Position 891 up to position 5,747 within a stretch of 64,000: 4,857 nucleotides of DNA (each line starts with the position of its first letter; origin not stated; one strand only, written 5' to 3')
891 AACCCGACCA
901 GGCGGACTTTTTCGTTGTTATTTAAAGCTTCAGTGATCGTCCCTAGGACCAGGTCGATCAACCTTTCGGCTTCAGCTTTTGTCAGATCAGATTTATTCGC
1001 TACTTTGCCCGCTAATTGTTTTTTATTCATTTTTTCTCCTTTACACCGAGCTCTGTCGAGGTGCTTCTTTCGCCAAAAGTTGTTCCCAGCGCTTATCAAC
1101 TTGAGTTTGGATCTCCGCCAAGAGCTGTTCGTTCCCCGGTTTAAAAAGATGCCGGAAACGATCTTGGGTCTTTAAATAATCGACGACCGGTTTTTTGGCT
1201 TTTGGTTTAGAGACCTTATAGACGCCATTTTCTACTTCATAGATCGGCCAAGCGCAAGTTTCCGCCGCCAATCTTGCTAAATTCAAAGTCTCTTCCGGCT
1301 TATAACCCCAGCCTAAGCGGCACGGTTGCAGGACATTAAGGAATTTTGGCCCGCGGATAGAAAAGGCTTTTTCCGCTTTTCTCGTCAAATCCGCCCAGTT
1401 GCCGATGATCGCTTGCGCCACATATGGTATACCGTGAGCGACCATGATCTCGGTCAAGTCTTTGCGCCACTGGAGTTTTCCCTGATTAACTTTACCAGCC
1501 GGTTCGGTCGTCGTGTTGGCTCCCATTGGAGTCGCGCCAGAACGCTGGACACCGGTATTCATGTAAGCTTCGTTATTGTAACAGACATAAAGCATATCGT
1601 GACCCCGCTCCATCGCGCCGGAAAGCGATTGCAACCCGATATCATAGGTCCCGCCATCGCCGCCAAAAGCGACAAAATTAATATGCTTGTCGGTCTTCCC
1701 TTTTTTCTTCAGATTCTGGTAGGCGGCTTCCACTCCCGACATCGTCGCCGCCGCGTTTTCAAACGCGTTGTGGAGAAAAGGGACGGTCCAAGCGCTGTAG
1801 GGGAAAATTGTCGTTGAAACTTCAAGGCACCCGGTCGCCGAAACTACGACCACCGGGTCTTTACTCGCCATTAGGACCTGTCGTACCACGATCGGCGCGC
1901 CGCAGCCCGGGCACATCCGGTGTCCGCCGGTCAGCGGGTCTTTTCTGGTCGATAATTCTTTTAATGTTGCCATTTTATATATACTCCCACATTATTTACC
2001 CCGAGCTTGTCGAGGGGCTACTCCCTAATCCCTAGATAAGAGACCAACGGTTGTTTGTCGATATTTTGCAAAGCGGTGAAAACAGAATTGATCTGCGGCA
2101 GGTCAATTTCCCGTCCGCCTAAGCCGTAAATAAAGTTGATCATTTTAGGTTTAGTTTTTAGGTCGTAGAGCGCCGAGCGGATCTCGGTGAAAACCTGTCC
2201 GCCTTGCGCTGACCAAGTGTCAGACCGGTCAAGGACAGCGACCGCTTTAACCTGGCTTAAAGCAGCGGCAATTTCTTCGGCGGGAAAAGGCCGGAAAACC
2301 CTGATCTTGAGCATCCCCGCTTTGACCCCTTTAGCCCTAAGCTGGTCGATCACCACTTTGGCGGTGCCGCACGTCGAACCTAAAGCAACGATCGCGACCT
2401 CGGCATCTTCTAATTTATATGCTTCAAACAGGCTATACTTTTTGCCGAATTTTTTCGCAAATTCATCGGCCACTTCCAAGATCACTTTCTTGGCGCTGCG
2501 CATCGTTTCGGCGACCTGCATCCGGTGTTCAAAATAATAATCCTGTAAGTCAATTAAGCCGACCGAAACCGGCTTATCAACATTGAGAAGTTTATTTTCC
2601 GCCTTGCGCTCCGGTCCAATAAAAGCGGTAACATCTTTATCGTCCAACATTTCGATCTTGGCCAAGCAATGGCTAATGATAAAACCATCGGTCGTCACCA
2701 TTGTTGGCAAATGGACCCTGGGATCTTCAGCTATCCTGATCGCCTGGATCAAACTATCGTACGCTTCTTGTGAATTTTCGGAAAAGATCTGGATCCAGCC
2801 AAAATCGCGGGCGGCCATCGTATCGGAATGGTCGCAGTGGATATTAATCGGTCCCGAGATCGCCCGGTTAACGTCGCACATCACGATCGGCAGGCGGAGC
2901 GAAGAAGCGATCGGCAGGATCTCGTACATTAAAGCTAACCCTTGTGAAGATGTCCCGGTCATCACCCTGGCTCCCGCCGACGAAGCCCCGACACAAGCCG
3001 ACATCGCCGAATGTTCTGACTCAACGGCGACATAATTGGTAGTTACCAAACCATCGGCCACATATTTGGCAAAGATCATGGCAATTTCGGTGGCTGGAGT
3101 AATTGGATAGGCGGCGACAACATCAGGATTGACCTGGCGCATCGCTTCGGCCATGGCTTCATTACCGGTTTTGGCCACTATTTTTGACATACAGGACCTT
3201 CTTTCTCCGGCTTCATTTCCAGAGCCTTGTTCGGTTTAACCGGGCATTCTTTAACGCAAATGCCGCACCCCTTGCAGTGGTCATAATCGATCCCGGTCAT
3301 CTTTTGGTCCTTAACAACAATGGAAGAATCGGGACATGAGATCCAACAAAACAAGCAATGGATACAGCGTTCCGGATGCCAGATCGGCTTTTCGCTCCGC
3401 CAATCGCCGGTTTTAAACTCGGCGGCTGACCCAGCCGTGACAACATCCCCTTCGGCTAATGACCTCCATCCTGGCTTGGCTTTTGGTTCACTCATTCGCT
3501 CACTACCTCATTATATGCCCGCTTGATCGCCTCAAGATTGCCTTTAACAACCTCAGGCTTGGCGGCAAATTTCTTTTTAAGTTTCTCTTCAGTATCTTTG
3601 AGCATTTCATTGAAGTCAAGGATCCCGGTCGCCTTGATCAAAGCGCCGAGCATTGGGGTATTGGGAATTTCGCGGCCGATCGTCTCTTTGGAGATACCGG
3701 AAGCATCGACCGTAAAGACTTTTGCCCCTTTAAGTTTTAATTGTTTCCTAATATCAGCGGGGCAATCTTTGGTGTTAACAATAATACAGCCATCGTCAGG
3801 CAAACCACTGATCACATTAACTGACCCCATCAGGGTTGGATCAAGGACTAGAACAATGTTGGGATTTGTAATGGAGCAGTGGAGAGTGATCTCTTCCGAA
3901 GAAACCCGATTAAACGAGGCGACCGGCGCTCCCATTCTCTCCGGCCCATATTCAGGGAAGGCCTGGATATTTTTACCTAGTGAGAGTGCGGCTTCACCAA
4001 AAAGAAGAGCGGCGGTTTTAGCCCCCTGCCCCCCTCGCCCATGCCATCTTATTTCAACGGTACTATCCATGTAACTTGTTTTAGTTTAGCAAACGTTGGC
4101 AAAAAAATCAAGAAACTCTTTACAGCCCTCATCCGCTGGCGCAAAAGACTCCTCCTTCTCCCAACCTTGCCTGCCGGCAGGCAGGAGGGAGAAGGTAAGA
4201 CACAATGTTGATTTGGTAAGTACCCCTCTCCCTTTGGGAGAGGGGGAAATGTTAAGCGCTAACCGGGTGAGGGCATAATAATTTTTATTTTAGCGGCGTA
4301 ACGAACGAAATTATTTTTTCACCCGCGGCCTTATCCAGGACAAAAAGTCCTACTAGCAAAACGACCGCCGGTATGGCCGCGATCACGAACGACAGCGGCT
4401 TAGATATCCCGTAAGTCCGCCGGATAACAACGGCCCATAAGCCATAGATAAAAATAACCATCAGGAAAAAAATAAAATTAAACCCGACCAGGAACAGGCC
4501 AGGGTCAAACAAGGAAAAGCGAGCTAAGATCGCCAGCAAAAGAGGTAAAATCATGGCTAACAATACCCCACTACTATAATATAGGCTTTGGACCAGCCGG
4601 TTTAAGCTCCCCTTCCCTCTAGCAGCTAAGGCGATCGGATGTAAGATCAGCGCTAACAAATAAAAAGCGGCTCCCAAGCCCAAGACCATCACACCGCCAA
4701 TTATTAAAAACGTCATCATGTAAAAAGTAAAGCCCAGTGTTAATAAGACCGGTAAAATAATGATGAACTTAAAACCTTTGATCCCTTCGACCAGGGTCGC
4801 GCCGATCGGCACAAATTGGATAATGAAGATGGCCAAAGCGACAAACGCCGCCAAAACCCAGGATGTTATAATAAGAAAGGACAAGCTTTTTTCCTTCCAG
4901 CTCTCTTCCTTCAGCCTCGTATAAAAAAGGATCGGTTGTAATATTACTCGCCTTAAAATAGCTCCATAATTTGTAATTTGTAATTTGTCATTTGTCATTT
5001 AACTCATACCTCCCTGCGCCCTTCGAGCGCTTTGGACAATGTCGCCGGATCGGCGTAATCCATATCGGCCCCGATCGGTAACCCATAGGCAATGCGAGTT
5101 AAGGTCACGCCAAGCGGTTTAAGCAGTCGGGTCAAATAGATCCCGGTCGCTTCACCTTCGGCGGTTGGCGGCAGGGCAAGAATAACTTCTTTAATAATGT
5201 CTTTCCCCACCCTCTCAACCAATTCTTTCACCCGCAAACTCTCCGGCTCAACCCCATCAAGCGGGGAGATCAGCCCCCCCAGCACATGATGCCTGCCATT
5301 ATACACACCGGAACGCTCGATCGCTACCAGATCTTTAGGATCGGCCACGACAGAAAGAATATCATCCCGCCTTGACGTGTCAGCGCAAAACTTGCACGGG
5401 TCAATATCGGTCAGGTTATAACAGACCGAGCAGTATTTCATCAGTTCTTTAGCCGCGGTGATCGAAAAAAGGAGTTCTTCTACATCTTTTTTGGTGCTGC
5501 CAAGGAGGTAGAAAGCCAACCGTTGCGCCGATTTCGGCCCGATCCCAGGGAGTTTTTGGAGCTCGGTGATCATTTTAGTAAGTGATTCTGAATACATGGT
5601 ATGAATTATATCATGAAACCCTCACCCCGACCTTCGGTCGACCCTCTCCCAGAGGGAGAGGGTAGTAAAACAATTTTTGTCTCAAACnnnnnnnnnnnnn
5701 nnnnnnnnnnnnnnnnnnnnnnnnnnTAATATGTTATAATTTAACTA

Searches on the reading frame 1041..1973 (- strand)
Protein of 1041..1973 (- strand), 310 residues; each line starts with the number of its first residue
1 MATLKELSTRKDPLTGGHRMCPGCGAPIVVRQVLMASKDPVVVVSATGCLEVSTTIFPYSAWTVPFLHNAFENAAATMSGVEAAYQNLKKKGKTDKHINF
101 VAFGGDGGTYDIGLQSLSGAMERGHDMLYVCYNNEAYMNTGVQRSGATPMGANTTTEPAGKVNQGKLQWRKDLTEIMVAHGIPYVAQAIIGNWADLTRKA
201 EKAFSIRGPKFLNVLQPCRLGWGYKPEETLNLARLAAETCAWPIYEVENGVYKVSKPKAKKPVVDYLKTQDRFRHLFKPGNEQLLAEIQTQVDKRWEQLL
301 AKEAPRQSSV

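Call 73: search_protein_families(library=pfam, proteins=[window:1041-1973:-], max_evalue=0.001)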
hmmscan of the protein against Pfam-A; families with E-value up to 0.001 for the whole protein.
window:1041-1973:- (310 aa): 1 family
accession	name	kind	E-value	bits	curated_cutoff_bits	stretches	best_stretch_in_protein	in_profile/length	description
PF02775.26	TPP_enzyme_C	-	6.6e-19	68.6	21.9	1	47-214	2-151/151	Thiamine pyrophosphate enzyme, C-terminal TPP binding domain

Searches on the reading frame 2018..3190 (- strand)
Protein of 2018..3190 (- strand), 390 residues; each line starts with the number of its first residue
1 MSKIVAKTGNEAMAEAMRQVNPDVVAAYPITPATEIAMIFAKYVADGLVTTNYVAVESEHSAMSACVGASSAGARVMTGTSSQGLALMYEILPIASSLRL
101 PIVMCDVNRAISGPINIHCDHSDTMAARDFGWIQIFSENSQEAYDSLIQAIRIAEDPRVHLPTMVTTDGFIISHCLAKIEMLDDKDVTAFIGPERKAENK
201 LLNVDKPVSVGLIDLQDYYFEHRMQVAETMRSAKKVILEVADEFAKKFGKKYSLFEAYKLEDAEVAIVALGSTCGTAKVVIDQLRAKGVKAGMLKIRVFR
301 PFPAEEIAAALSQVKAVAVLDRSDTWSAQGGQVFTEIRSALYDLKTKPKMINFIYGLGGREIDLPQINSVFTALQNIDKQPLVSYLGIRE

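Call 73: search_protein_families(library=pfam, proteins=[window:2018-3190:-], max_evalue=0.001)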
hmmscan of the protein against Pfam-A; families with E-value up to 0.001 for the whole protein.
window:2018-3190:- (390 aa): 3 families
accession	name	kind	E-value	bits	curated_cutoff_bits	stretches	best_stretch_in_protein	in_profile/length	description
PF01855.24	POR_N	-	6.4e-74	249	27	1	15-241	1-230/231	Pyruvate flavodoxin/ferredoxin oxidoreductase, thiamine diP-bdg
PF17147.9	PFOR_II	-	1.1e-32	112.8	27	1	263-366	1-101/102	Pyruvate:ferredoxin oxidoreductase core domain II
PF02780.25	Transketolase_C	-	1.2e-06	28.9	25.9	1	261-349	8-97/124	Transketolase, C-terminal domain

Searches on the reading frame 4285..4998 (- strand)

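Call 73: search_protein_families(library=pfam, proteins=[window:4285-4998:-], max_evalue=0.001)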
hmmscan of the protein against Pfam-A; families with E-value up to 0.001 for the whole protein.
window:4285-4998:- (237 aa): 1 family
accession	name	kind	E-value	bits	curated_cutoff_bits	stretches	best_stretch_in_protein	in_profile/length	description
PF04893.22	Yip1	-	3.9e-06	27.3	28.6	1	17-220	2-172/173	Yip1 domain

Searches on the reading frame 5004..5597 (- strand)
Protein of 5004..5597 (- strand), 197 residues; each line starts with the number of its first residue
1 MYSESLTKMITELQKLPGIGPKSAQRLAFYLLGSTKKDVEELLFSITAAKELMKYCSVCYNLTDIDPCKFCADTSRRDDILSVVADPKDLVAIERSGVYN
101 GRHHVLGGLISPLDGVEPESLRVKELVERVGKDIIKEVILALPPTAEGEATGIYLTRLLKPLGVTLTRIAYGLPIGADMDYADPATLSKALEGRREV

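Call 73: search_protein_families(library=pfam, proteins=[window:5004-5597:-], max_evalue=0.001)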
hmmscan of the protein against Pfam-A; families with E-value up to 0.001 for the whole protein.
window:5004-5597:- (197 aa): 6 families
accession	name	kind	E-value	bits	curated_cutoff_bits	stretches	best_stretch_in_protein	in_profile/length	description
PF13662.12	Toprim_4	-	2.2e-19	69.9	25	1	81-170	3-85/85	Toprim domain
PF21176.3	RecR_HhH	-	2.4e-15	56.5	27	1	7-49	2-44/45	RecR, helix-hairpin-helix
PF21175.2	RecR_C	-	7.6e-11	41.7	22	1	172-195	1-24/24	RecR, C-terminal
PF02132.21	RecR_ZnF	-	2.8e-08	33.8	22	1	54-73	2-21/21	RecR, Cys4-zinc finger domain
PF01751.28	Toprim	-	3.4e-05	24.4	23.1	1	82-161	3-86/96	Toprim domain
PF00633.29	HHH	-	5.8e-05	23.2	24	1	11-27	11-27/30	Helix-hairpin-helix motif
